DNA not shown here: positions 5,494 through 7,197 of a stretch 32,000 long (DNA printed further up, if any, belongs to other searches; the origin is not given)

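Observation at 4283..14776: Eleven-ORF minus-strand cassette joining a TPR-AAA+ unfoldase, TPR-headed membrane paralogs, an orphan SEDS protein, a membrane HExxH protein, a PcfJ-like protein and two phospho-nucleotide hydrolases: candidate undescribed system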

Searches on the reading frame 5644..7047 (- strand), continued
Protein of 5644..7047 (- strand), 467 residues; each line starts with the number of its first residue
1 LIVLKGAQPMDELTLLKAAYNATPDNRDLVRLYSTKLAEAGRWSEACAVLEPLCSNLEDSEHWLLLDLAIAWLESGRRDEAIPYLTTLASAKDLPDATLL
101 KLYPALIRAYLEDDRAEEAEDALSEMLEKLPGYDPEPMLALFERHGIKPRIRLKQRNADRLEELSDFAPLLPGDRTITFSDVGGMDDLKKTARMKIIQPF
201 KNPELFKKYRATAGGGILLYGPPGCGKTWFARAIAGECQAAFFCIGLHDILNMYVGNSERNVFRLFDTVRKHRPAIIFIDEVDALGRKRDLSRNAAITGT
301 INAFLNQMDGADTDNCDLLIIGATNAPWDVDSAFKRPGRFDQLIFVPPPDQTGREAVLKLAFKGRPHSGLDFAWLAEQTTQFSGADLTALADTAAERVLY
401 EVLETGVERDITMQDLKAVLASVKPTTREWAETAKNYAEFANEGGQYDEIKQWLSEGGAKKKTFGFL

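Call 34: find_encoding_contigs(protein=P0020, flank=10000, max_places=2)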
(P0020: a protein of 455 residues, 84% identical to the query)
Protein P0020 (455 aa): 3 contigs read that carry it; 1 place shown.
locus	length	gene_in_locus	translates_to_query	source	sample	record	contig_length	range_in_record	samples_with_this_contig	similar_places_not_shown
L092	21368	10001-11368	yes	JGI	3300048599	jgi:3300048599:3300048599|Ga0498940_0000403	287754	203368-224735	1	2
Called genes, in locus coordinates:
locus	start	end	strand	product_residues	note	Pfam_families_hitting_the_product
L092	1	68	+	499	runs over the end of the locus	PF03781:FGE-sulfatase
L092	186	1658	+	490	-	PF03781:FGE-sulfatase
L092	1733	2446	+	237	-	-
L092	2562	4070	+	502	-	-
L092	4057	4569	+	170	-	-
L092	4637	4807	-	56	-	-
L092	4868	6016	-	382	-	PF01551:Peptidase_M23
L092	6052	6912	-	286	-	-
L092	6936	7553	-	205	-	PF12796:Ank_2, PF13857:Ank_5 (faint), PF00023:Ank, PF13606:Ank_3 (weak), PF13637:Ank_4, PF00023:Ank (weak)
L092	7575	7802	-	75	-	-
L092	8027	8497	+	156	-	PF11969:DcpS_C, PF01230:HIT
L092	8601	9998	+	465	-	PF07719:TPR_2 (faint), PF13371:TPR_9 (faint), PF13428:TPR_14 (faint), PF00515:TPR_1 (faint), PF13181:TPR_8 (faint), PF13432:TPR_16 (faint), PF14559:TPR_19 (weak)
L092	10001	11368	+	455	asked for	PF00004:AAA, PF17862:AAA_lid_3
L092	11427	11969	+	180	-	PF13328:HD_4, PF01966:HD (weak)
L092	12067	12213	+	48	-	-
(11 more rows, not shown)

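Call 35: find_encoding_contigs(protein=P0021, flank=10000, max_places=2)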
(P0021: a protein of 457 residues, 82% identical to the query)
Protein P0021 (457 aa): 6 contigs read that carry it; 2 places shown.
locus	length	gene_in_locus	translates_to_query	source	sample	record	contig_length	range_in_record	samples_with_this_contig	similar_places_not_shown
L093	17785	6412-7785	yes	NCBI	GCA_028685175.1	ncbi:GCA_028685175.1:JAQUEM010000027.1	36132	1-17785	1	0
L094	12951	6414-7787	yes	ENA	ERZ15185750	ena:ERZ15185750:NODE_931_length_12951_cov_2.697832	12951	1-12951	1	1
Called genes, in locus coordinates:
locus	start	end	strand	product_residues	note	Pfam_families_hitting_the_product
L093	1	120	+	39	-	?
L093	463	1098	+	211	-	PF00188:CAP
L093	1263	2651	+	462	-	PF12895:ANAPC3 (faint), PF13428:TPR_14 (faint), PF13432:TPR_16 (faint), PF13181:TPR_8 (faint), PF13431:TPR_17 (faint), PF00515:TPR_1 (faint), PF07719:TPR_2 (faint), PF14559:TPR_19 (weak), +1 more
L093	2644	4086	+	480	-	PF07719:TPR_2 (faint), PF09295:ChAPs (faint), PF13181:TPR_8 (faint), PF13428:TPR_14 (faint), PF14559:TPR_19 (faint), PF13432:TPR_16 (faint)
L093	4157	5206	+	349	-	-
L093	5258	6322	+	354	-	-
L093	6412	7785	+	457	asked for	PF13191:AAA_16 (faint), PF00004:AAA, PF17862:AAA_lid_3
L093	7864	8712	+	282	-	PF03747:ADP_ribosyl_GH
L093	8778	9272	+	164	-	-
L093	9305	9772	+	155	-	-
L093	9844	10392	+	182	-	PF13328:HD_4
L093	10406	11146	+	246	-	PF00149:Metallophos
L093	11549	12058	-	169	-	-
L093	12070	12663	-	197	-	PF10646:Germane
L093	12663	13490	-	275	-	PF01177:Asp_Glu_race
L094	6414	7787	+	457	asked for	PF13191:AAA_16 (faint), PF00004:AAA, PF17862:AAA_lid_3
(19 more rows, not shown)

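Call 36: find_related_loci(query=A1, collection=viral_contigs, flank=8000)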
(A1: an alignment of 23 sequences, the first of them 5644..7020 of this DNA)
Query A1 (458 aa) in viral_contigs; peptide patterns used: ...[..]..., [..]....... (x = any residue, [..] = any of these).
261 stretches matched a pattern; 176 encode a relative of the query (tblastn E <= 1e-3); the best 80 are kept; 80 distinct loci.
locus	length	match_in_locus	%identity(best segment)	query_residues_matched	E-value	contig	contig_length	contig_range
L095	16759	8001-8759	44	168-421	1e-70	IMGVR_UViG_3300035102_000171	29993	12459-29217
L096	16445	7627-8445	34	133-417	6e-45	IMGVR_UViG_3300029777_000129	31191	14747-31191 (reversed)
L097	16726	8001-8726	36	170-417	1e-44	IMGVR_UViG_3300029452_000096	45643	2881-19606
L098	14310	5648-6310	38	167-386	3e-43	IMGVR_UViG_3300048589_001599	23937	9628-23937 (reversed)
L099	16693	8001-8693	36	170-407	1e-42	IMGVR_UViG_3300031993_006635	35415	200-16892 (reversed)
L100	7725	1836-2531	36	153-386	3e-42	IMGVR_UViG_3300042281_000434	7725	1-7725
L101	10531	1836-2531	36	153-386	3e-42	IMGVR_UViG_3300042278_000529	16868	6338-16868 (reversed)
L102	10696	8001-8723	35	170-417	1e-41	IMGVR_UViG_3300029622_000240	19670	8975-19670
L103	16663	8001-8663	37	167-386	1e-41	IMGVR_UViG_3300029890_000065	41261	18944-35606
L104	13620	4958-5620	36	167-386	4e-41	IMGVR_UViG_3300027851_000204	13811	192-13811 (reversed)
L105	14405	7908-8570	39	169-386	3e-41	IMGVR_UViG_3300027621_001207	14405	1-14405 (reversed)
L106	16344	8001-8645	36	170-386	3e-41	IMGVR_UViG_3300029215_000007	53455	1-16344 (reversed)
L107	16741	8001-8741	35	167-414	2e-36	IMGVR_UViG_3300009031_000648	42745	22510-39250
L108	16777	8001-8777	35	153-407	3e-36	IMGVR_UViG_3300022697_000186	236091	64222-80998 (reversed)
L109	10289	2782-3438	37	168-372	9e-35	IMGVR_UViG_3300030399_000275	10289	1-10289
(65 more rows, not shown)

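Call 48: search_protein_families(library=pfam, alignment_id=A4, max_evalue=0.00001)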
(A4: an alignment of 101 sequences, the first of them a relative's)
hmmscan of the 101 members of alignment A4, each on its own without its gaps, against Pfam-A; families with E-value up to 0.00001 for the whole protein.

A. member 1, L014:196-660:+ (154 aa): 0 families

B. families by the number of members that match (of 101 scanned): 167 families (the first 25 are shown)
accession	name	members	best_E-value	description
PF00534.26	Glycos_transf_1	5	3.9e-41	Glycosyl transferases group 1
PF13692.12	Glyco_trans_1_4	5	1.9e-31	Glycosyl transferases group 1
PF13439.12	Glyco_transf_4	5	4.6e-22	Glycosyltransferase Family 4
PF13579.12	Glyco_trans_4_4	4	1.2e-14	Glycosyl transferase 4-like domain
PF20706.3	GT4-conflict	4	1.2e-08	Family 4 Glycosyltransferase in conflict systems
PF00072.30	Response_reg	2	1.4e-33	Response regulator receiver domain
PF02585.22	PIG-L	2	5.1e-29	GlcNAc-PI de-N-acetylase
PF00903.31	Glyoxalase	2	5.5e-28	Glyoxalase/Bleomycin resistance protein/Dioxygenase superfamily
PF14261.11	DUF4351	2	2.9e-22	Domain of unknown function (DUF4351)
PF01408.29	GFO_IDH_MocA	2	4.4e-18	Oxidoreductase family, NAD-binding Rossmann fold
PF06271.18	RDD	2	9.3e-16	RDD family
PF22725.1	GFO_IDH_MocA_C3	2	3e-14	GFO/IDH/MocA C-terminal domain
PF02894.22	GFO_IDH_MocA_C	2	1.3e-11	Oxidoreductase family, C-terminal alpha/beta domain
PF00583.31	Acetyltransf_1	2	2.1e-09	Acetyltransferase (GNAT) family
PF20434.5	BD-FAE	2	2.8e-08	BD-FAE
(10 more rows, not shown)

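Call 60: search_solved_structures(query=window:5644-7020:-, max_evalue=1e-20)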
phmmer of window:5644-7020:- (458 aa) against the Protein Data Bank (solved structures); distinct sequences matched with E-value up to 1e-20: 264 (the best 60 are shown).
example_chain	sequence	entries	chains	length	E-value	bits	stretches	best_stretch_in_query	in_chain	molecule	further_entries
7wub_C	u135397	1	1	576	9.9e-96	324.5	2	167-405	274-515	Transitional endoplasmic reticulum ATPase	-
7wub_D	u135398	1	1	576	1.1e-95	324.4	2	167-405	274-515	Transitional endoplasmic reticulum ATPase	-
7rlb_A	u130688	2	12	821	1.5e-95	323.9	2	167-405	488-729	Transitional endoplasmic reticulum ATPase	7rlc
7rlh_A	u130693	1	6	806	1.8e-95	323.7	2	167-405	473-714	Transitional endoplasmic reticulum ATPase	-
7rlg_A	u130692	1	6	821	1.9e-95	323.6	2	167-405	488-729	Transitional endoplasmic reticulum ATPase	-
7rlj_A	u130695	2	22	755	2.1e-95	323.4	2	167-405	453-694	Transitional endoplasmic reticulum ATPase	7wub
1r7r_A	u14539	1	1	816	2.1e-95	323.4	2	167-405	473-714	Transitional endoplasmic reticulum ATPase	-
8yka_A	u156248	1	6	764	2.2e-95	323.4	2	167-405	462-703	Transitional endoplasmic reticulum ATPase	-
5c19_A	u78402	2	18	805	2.5e-95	323.2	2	167-405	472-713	Transitional endoplasmic reticulum ATPase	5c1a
7y4w_A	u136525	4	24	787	2.5e-95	323.2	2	167-405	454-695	Transitional endoplasmic reticulum ATPase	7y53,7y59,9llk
9m4n_A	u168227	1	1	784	2.5e-95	323.2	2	167-401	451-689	Cell division control protein 48 homolog A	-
7rlf_A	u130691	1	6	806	2.6e-95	323.2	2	167-405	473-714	Transitional endoplasmic reticulum ATPase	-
7l5w_A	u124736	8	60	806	2.7e-95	323.1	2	167-405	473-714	Transitional endoplasmic reticulum ATPase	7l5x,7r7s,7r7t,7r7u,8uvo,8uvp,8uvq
7bp8_A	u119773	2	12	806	2.7e-95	323.1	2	167-405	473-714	Transitional endoplasmic reticulum ATPase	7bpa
10qq_A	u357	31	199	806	2.7e-95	323.1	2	167-405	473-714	Transitional endoplasmic reticulum ATPase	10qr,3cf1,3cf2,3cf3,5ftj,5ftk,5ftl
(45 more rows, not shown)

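Call 62: get_annotated_region(hit=H2, flank=6000)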
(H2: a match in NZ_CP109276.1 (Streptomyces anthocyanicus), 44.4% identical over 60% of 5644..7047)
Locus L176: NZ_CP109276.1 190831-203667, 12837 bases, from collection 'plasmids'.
description: Streptomyces anthocyanicus strain NBC 01636 plasmid unnamed1, complete sequence
organism: Streptomyces anthocyanicus (NCBI taxid 68174)
taxonomy: Bacteria; Actinomycetota; Actinomycetes; Kitasatosporales; Streptomycetaceae; Streptomyces; Streptomyces anthocyanicus
host: -; source: -; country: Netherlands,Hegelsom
typing (MOB-suite, as given by PLSDB): non-mobilizable; replicon rep_cluster_1910
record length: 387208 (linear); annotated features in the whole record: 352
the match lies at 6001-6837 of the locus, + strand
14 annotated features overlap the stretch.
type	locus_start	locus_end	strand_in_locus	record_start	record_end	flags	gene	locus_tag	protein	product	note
CDS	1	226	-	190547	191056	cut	-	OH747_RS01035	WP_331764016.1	carboxymuconolactone decarboxylase family protein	-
CDS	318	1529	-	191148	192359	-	-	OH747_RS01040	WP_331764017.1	MFS transporter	GO:0055085 - transmembrane transport [Evidence IEA]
CDS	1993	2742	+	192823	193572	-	-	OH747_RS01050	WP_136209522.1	transposase family protein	-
CDS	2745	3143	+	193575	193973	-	-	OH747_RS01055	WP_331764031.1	hypothetical protein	-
CDS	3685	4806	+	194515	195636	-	-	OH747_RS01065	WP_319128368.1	IS630 family transposase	-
CDS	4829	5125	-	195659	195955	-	-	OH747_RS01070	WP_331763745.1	hypothetical protein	-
CDS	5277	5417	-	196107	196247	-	-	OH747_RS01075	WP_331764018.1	SDR family NAD(P)-dependent oxidoreductase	-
CDS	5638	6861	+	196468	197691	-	-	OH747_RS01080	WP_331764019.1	ATP-binding protein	-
CDS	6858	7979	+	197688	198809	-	-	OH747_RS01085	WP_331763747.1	tetratricopeptide repeat protein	-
CDS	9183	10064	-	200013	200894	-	-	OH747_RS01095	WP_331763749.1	DMT family transporter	GO:0055085 - transmembrane transport [Evidence IEA]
CDS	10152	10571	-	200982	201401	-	-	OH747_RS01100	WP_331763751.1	ATP-binding protein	-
CDS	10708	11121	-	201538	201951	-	-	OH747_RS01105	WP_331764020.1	MerR family transcriptional regulator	-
CDS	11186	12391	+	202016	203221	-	-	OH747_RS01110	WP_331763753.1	MFS transporter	GO:0055085 - transmembrane transport [Evidence IEA]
CDS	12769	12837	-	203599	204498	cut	-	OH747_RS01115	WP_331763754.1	LysR family transcriptional regulator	GO:0006355 - regulation of DNA-templated transcription [Evidence IEA]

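Call 63: get_annotated_region(hit=H3, flank=6000)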
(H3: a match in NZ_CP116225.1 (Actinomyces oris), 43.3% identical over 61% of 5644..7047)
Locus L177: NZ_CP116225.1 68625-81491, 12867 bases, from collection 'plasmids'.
description: Actinomyces oris strain WVU627 plasmid unnamed1, complete sequence
organism: Actinomyces oris (NCBI taxid 544580)
taxonomy: Bacteria; Actinomycetota; Actinomycetes; Actinomycetales; Actinomycetaceae; Actinomyces; Actinomyces oris
host: -; source: Homo sapiens,Cell culture,oral cavity; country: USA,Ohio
typing (MOB-suite, as given by PLSDB): non-mobilizable
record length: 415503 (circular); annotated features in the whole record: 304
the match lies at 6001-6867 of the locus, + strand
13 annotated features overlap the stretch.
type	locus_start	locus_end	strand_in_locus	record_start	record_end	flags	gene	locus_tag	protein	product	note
CDS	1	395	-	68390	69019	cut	grpE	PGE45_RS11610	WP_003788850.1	nucleotide exchange factor GrpE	GO:0006457 - protein folding [Evidence IEA]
CDS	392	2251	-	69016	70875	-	dnaK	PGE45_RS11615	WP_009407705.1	molecular chaperone DnaK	GO:0006457 - protein folding [Evidence IEA]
CDS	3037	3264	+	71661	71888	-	-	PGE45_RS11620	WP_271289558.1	hypothetical protein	-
CDS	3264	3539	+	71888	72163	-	-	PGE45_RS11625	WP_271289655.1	hypothetical protein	-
CDS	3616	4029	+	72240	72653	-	-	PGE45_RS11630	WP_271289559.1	serine/threonine protein phosphatase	-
CDS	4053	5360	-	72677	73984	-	-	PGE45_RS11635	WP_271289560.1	multidrug effflux MFS transporter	GO:0055085 - transmembrane transport [Evidence IEA]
CDS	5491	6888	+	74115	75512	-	-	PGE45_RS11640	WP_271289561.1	AAA family ATPase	-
CDS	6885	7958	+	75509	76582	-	-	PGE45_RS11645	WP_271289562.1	tetratricopeptide repeat protein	-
CDS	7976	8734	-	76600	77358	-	-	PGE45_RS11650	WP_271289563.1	ABC transporter ATP-binding protein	-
CDS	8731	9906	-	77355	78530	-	-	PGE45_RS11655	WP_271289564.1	iron ABC transporter permease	GO:0006826 - iron ion transport [Evidence IEA]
CDS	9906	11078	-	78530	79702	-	-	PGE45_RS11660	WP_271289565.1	ABC transporter substrate-binding protein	-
CDS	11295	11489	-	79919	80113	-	-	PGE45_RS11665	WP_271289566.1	hypothetical protein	-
CDS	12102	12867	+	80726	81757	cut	-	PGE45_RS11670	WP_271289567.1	phosphodiester glycosidase family protein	-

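Call 65: find_related_loci(query=window:5644-7020:-, collection=metagenome_contigs, flank=10000)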
Query window:5644-7020:- (458 aa) in metagenome_contigs; peptide patterns used: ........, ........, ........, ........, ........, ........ (x = any residue, [..] = any of these).
83 stretches matched a pattern; 27 encode a relative of the query (tblastn E <= 1e-3); 26 distinct loci.
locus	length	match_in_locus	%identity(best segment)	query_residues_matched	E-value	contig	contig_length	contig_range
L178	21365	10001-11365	84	1-458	0e+0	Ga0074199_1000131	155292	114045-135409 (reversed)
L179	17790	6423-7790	88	1-458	0e+0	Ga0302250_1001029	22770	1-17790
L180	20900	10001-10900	57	158-458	2e-117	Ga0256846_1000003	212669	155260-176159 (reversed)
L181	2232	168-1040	56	168-458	2e-123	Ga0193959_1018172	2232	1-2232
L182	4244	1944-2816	58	168-458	3e-118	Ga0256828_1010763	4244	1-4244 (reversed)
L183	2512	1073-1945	56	168-458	2e-122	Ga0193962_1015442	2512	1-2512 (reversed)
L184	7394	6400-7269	58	168-457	3e-116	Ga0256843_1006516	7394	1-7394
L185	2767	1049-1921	57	168-458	1e-119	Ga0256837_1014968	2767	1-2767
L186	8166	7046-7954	56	155-458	4e-115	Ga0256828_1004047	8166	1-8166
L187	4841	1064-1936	57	168-458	2e-113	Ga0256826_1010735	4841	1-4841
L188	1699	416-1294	57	168-458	9e-121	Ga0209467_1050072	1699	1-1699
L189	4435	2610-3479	57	168-458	8e-112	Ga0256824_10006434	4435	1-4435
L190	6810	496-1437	54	143-458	1e-110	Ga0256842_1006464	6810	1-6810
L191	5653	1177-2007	57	168-444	5e-110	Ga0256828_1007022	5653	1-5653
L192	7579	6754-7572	56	143-417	2e-99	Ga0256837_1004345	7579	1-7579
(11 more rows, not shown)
